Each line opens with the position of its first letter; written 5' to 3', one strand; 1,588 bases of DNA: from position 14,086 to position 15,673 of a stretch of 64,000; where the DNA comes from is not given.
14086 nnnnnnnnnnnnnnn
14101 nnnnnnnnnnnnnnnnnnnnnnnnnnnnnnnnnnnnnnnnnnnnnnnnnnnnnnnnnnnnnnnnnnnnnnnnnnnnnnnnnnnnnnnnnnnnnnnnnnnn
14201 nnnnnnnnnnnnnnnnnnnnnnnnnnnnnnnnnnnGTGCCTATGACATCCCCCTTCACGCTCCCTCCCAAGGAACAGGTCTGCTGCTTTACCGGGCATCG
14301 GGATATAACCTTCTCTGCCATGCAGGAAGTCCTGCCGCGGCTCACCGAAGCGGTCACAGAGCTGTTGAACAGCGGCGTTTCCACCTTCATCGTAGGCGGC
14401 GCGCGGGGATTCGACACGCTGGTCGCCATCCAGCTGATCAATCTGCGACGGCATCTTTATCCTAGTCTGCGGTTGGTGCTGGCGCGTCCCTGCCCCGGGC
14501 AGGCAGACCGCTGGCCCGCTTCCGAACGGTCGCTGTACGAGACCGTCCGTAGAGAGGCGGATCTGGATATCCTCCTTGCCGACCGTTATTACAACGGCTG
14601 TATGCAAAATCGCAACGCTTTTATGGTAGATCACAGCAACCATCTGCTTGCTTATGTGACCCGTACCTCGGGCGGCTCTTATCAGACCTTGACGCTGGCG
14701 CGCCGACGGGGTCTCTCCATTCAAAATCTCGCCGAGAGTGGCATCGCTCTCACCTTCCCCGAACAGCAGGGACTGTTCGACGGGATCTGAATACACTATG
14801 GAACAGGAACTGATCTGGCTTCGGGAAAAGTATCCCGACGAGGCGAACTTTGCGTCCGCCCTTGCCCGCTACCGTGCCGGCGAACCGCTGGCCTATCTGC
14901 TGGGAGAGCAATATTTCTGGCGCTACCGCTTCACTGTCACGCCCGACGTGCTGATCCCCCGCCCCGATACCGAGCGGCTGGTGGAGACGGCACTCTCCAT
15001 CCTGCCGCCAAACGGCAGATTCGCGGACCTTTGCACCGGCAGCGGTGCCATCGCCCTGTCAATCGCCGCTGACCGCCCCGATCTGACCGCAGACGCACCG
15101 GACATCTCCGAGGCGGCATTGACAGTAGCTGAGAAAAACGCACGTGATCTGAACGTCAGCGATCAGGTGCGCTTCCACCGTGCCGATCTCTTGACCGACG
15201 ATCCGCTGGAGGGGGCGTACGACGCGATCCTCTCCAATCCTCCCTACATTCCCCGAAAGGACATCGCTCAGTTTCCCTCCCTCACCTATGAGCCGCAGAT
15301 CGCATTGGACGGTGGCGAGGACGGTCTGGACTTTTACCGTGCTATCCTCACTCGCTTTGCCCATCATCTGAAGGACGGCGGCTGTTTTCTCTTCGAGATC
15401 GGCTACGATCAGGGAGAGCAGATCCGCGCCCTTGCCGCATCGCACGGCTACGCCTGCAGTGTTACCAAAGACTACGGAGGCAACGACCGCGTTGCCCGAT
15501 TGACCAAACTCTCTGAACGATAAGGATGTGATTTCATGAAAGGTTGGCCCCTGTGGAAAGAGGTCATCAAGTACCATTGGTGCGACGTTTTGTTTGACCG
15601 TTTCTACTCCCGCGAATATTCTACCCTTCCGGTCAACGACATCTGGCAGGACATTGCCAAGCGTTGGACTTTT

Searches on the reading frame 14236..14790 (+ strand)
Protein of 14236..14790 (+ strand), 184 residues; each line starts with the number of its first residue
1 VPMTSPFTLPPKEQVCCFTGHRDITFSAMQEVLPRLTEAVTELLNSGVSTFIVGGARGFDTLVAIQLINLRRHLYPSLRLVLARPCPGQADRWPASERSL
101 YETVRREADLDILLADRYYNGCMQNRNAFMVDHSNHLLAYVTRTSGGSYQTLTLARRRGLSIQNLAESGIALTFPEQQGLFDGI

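Call 16: search_protein_families(library=pfam, proteins=[window:14236-14790:+])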
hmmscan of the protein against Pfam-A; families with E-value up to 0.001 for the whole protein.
window:14236-14790:+ (184 aa): 1 family
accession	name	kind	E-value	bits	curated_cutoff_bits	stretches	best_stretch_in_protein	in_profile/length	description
PF06908.16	YpsA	-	1.2e-14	55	27.7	1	34-150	26-143/168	YspA SLOG family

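Call 38: find_homologous_proteins(query=window:14242-14790:+, max_evalue=1e-20)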
Query window:14242-14790:+ (182 aa): 432 proteins with E <= 1e-20 among 644 candidates; the best 120 are listed.
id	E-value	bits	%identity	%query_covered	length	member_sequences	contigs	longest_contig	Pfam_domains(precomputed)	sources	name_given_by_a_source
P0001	3.9e-117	406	100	100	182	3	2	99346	PF06908.17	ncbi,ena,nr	ncbi:MAG: DUF1273 family protein [Clostridia bacterium]|nr:DUF1273 family protein [Clostridia bacter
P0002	1.2e-101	356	87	100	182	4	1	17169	PF06908.17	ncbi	ncbi:MAG: SLOG family protein [Eubacteriales bacterium]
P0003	3.4e-101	354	87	100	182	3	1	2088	PF06908.17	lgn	-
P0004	5.7e-96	337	81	100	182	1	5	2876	PF06908.17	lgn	-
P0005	7.2e-95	334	82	100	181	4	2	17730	PF06908.17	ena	-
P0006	1.4e-90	320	78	99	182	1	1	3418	PF06908.17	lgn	-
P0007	5.5e-86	305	74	100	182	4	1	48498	PF06908.17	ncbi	-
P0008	6.2e-85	301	75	97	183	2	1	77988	PF06908.17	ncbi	-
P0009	5.7e-84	298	73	97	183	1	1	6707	PF06908.17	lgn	-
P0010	1.0e-83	297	69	100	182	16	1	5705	PF06908.17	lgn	-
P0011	1.8e-83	297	74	97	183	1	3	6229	PF06908.17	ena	-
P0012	2.4e-83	296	73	100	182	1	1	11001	PF06908.17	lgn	-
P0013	1.3e-82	294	73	97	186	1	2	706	PF06908.17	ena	-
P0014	1.6e-81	290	75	93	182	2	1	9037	PF06908.17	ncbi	-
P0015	2.4e-81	290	69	97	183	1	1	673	PF06908.17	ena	-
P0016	1.3e-80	287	70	100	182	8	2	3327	PF06908.17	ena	-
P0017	4.0e-80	286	71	97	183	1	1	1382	PF06908.17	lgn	-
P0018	4.4e-80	286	70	100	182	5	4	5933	PF06908.17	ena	-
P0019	2.9e-79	283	71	97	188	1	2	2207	PF06908.17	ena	-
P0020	4.0e-78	279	69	100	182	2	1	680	PF06908.17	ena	-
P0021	2.9e-77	276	71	93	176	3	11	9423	PF06908.17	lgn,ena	-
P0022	3.8e-65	237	63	96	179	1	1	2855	PF06908.17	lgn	-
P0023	6.1e-60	220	58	96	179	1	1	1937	PF06908.17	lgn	-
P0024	2.7e-59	218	58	96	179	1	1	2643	PF06908.17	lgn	-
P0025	4.1e-55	204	52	100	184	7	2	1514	PF06908.17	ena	-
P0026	8.0e-48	181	49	89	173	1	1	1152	PF06908.17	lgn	-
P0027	1.7e-47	179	51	89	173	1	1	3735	PF06908.17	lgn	-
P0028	2.6e-45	172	50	89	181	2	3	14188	PF06908.17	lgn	-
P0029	6.6e-45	171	48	91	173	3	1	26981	PF06908.17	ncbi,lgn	-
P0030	1.1e-44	170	48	89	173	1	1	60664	PF06908.17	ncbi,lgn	-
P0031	2.7e-44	169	48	89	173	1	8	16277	PF06908.17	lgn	-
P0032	3.2e-43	166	48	89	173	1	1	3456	PF02481.22,PF06908.17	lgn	-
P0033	1.4e-42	163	48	89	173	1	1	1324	PF06908.17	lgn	-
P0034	8.6e-42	161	46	89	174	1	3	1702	PF06908.17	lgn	-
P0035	1.2e-38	151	47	87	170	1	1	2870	PF06908.17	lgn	-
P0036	1.8e-38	150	45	90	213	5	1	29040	PF06908.17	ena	-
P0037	1.9e-38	150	47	87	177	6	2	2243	PF06908.17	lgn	-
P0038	3.4e-38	149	46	92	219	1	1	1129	PF06908.17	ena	-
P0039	4.4e-38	149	42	93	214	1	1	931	PF06908.17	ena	-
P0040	8.3e-38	148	42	93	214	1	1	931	PF06908.17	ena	-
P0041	2.3e-37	146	43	88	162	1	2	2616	PF02481.22,PF06908.17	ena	-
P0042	2.3e-37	146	46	85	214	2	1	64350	PF06908.17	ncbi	-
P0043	7.7e-37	145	43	91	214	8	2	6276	PF06908.17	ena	-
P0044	8.4e-37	145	44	85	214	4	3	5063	PF06908.17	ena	-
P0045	2.6e-36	143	43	91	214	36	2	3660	PF06908.17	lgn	-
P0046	6.0e-36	142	42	86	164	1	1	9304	PF06908.17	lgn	-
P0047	8.1e-36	141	43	86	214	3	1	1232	PF06908.17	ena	-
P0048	1.1e-35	141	42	95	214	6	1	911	PF06908.17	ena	-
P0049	1.2e-35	141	44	86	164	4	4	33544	PF06908.17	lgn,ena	-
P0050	1.7e-35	140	39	96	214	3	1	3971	PF06908.17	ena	-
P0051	2.1e-35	140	51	76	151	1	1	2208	PF06908.17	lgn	-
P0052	6.2e-35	139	42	86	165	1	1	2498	PF06908.17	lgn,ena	-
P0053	7.9e-35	138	45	82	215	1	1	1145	PF06908.17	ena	-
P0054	8.1e-35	138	45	85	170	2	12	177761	PF06908.17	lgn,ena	-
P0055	1.0e-34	138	46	87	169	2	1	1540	PF06908.17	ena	-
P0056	1.1e-34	138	45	85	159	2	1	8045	PF06908.17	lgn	-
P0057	1.4e-34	137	46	77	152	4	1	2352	PF06908.17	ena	-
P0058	1.4e-34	137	46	85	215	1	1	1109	PF06908.17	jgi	-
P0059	1.8e-34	137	43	86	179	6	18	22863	PF06908.17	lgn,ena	-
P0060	2.9e-34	136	43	86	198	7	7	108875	PF06908.17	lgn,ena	-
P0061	5.0e-34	136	43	86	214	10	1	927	PF06908.17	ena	-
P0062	5.8e-34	135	42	86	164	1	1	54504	PF06908.17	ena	-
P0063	7.5e-34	135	41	86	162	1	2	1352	PF06908.17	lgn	-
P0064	9.4e-34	135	46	82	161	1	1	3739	PF06908.17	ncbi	-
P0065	9.6e-34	135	44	86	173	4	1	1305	PF06908.17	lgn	-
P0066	1.1e-33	134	43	82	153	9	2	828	PF06908.17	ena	-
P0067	1.2e-33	134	42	88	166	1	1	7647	PF06908.17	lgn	-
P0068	1.5e-33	134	44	85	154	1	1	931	PF06908.17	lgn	-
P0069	1.6e-33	134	41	85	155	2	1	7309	PF06908.17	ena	-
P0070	1.7e-33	134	45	87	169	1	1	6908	PF06908.17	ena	-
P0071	1.9e-33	134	43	86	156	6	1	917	PF06908.17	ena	-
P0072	2.3e-33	133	45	86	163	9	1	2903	PF06908.17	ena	-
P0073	3.0e-33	133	43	87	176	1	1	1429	PF06908.17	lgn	-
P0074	3.4e-33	133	40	86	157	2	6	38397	PF06908.17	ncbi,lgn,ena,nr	ncbi:MAG: DUF1273 family protein [Clostridia bacterium]|nr:DUF1273 family protein [Clostridia bacter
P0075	4.2e-33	133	42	84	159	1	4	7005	PF06908.17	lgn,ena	-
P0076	5.7e-33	132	41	83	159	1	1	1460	PF06908.17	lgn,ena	-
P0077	6.2e-33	132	43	86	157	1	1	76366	PF06908.17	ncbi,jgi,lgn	jgi:uncharacterized phage-like protein YoqJ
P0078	7.4e-33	132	42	86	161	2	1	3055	PF06908.17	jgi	-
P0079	7.9e-33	132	39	86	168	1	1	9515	PF06908.17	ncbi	-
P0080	8.2e-33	132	41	86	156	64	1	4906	PF06908.17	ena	-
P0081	8.2e-33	132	44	87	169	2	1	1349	PF06908.17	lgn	-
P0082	8.4e-33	132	43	85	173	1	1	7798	PF02481.22,PF06908.17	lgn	-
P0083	9.8e-33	131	40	87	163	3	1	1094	PF06908.17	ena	-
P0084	1.3e-32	131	42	86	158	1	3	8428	PF06908.17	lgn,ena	-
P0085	1.3e-32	131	43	86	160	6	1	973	PF06908.17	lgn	-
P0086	1.4e-32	131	41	86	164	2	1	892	PF06908.17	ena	-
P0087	1.4e-32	131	44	86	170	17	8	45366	PF02481.22,PF06908.17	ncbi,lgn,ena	-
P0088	1.4e-32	131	43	86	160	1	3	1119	PF06908.17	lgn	-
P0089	1.6e-32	131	43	86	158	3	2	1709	PF06908.17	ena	-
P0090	1.9e-32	130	45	85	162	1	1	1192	PF06908.17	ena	-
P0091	2.1e-32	130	39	86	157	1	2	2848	PF06908.17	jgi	-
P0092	2.1e-32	130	44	84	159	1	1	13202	PF06908.17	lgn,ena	-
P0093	2.3e-32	130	43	95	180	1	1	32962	PF06908.17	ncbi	-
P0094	2.4e-32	130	45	86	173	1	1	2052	PF02481.22,PF06908.17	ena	-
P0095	2.4e-32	130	43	87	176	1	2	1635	PF06908.17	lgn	-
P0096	2.8e-32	130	38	86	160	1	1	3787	PF06908.17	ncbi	-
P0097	3.0e-32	130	39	86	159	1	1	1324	PF06908.17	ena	-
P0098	3.0e-32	130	42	86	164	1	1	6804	PF06908.17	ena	-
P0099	3.1e-32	130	44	86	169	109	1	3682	PF06908.17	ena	-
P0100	4.1e-32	129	42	83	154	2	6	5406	PF06908.17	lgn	-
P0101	4.2e-32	129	42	94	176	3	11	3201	PF06908.17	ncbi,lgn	-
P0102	4.4e-32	129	42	86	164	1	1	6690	PF06908.17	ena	-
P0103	6.6e-32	129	44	87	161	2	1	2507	PF06908.17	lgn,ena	-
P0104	8.1e-32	128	43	86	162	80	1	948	PF06908.17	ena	-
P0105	8.4e-32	128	42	85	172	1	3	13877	PF06908.17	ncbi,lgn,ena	-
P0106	8.6e-32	128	43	87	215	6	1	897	PF06908.17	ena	-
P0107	9.0e-32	128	44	86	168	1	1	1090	PF06908.17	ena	-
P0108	9.8e-32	128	43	87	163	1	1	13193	PF06908.17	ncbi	-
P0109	1.1e-31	128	43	86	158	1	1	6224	PF06908.17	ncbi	-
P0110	1.4e-31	128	39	87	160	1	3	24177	PF06908.17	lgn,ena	-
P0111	1.5e-31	128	40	94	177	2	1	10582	PF06908.17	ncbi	-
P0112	1.7e-31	127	44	87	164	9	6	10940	PF06908.17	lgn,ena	-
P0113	1.8e-31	127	38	86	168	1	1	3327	PF06908.17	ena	-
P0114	2.0e-31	127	43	86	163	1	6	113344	PF02481.22,PF06908.17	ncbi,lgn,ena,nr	ncbi:MAG: DUF1273 family protein [Clostridia bacterium]|nr:DUF1273 family protein [Clostridia bacter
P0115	2.3e-31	127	44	83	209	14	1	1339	PF06908.17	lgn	-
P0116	2.4e-31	127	39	86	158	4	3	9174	PF06908.17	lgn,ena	-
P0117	2.4e-31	127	42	87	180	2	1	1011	PF06908.17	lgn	-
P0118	2.9e-31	127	42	85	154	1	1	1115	PF06908.17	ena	-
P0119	3.7e-31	126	43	85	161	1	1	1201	PF06908.17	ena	-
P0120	3.7e-31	126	39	87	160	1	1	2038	PF06908.17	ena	-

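Call 39: find_encoding_contigs(protein=P0002, flank=3000, max_places=3)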
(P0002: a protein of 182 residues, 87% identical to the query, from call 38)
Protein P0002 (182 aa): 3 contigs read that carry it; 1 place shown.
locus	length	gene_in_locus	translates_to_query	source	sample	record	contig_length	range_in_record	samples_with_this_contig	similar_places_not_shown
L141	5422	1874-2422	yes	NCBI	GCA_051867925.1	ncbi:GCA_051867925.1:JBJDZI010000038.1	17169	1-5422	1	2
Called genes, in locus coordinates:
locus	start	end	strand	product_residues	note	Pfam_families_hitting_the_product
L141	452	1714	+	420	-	PF03663:Glyco_hydro_76, PF06662:C5-epim_C (faint), PF07944:Beta-AFase-like_GH127_cat (faint)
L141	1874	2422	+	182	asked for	PF06908:YpsA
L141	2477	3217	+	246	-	PF03602:Cons_hypoth95 (weak), PF05175:MTS, PF01170:UPF0020 (weak), PF08242:Methyltransf_12 (weak), PF13649:Methyltransf_25, PF13847:Methyltransf_31 (weak)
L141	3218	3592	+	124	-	-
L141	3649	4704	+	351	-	PF01820:Dala_Dala_lig_N, PF02786:CPSase_L_D2, PF02222:ATP-grasp, PF07478:Dala_Dala_lig_C, PF13535:ATP-grasp_4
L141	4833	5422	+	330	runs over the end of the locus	-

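Call 40: find_encoding_contigs(protein=P0005, flank=3000, max_places=3)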
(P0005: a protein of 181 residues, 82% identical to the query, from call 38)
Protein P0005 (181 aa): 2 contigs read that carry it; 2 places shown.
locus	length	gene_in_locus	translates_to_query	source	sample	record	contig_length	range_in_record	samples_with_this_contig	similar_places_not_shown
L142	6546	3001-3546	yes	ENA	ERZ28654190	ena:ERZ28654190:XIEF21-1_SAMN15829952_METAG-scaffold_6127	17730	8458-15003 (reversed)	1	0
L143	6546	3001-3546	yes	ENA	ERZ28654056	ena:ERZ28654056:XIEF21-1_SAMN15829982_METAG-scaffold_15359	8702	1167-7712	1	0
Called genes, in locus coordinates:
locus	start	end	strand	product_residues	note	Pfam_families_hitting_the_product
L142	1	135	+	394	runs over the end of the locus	PF00266:Aminotran_5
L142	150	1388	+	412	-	PF03663:Glyco_hydro_76, PF06662:C5-epim_C (faint)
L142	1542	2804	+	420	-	PF03663:Glyco_hydro_76, PF06662:C5-epim_C (faint)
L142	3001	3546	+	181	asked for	PF06908:YpsA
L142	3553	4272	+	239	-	PF08242:Methyltransf_12 (faint), PF05175:MTS, PF01170:UPF0020 (faint), PF13649:Methyltransf_25 (weak), PF13847:Methyltransf_31 (faint)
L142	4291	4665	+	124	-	-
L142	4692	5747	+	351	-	PF01820:Dala_Dala_lig_N, PF02222:ATP-grasp, PF02655:ATP-grasp_3 (weak), PF02786:CPSase_L_D2, PF07478:Dala_Dala_lig_C, PF13535:ATP-grasp_4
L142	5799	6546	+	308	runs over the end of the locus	-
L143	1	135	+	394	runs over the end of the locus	PF00266:Aminotran_5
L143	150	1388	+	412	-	PF03663:Glyco_hydro_76, PF06662:C5-epim_C (faint)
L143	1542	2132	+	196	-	-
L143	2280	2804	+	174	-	PF03663:Glyco_hydro_76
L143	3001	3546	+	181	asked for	PF06908:YpsA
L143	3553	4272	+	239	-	PF08242:Methyltransf_12 (faint), PF05175:MTS, PF01170:UPF0020 (faint), PF13649:Methyltransf_25 (weak), PF13847:Methyltransf_31 (weak)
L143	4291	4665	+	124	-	-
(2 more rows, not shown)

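Call 41: find_encoding_contigs(protein=P0007, flank=3000, max_places=3)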
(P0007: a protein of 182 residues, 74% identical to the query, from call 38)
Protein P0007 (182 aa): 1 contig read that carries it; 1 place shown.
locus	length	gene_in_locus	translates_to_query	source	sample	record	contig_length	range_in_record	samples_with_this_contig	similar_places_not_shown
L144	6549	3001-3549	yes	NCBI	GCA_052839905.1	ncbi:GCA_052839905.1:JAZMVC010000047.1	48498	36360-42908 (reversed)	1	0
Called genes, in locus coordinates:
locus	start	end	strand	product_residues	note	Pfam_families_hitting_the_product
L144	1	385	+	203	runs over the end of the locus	-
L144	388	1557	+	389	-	PF00266:Aminotran_5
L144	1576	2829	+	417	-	PF03663:Glyco_hydro_76, PF06662:C5-epim_C (faint)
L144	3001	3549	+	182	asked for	PF06908:YpsA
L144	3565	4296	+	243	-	PF05175:MTS, PF13649:Methyltransf_25 (weak), PF13847:Methyltransf_31 (weak)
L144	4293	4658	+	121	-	-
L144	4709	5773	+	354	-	PF01820:Dala_Dala_lig_N, PF02222:ATP-grasp, PF02655:ATP-grasp_3 (weak), PF02786:CPSase_L_D2, PF07478:Dala_Dala_lig_C, PF08443:RimK (weak), PF13535:ATP-grasp_4 (weak)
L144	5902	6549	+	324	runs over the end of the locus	-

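Call 42: find_encoding_contigs(protein=P0008, flank=3000, max_places=3)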
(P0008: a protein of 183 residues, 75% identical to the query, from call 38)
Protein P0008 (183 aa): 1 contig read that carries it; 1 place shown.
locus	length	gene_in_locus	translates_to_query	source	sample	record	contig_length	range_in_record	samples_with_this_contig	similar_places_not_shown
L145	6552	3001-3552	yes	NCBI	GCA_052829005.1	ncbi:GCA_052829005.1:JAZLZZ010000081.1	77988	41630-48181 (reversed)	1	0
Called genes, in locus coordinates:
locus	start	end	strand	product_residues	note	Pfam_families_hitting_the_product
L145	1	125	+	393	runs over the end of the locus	PF00266:Aminotran_5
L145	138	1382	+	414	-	PF03663:Glyco_hydro_76, PF06662:C5-epim_C (faint)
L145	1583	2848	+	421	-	PF03663:Glyco_hydro_76, PF06662:C5-epim_C (faint)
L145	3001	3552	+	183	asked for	PF06908:YpsA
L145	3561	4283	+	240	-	PF05175:MTS, PF13649:Methyltransf_25 (weak)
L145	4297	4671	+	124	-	-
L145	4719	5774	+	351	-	PF01820:Dala_Dala_lig_N, PF02655:ATP-grasp_3 (faint), PF02786:CPSase_L_D2, PF02222:ATP-grasp, PF07478:Dala_Dala_lig_C, PF13535:ATP-grasp_4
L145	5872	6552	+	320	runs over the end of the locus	-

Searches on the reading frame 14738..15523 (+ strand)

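Call 16: search_protein_families(library=pfam, proteins=[window:14738-15523:+])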
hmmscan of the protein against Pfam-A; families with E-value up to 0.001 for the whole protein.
window:14738-15523:+ (261 aa): 6 families
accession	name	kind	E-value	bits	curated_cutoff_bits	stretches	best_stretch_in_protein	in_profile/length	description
PF05175.20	MTS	-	3.6e-13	49.9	23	1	91-173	31-111/170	Methyltransferase small domain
PF13649.12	Methyltransf_25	-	1.1e-08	36.1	27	1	97-178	3-84/97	Methyltransferase domain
PF13847.12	Methyltransf_31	-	1.6e-06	28.3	27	1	92-178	4-82/145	Methyltransferase domain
PF08242.18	Methyltransf_12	-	2.8e-06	28.4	30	1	97-167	2-72/98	Methyltransferase domain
PF03602.21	Cons_hypoth95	-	5.7e-06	26.6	24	1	73-174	20-127/182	Conserved hypothetical protein 95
PF01170.24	UPF0020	-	1.5e-05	25.2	22.3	1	118-173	79-134/197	RMKL-like, methyltransferase domain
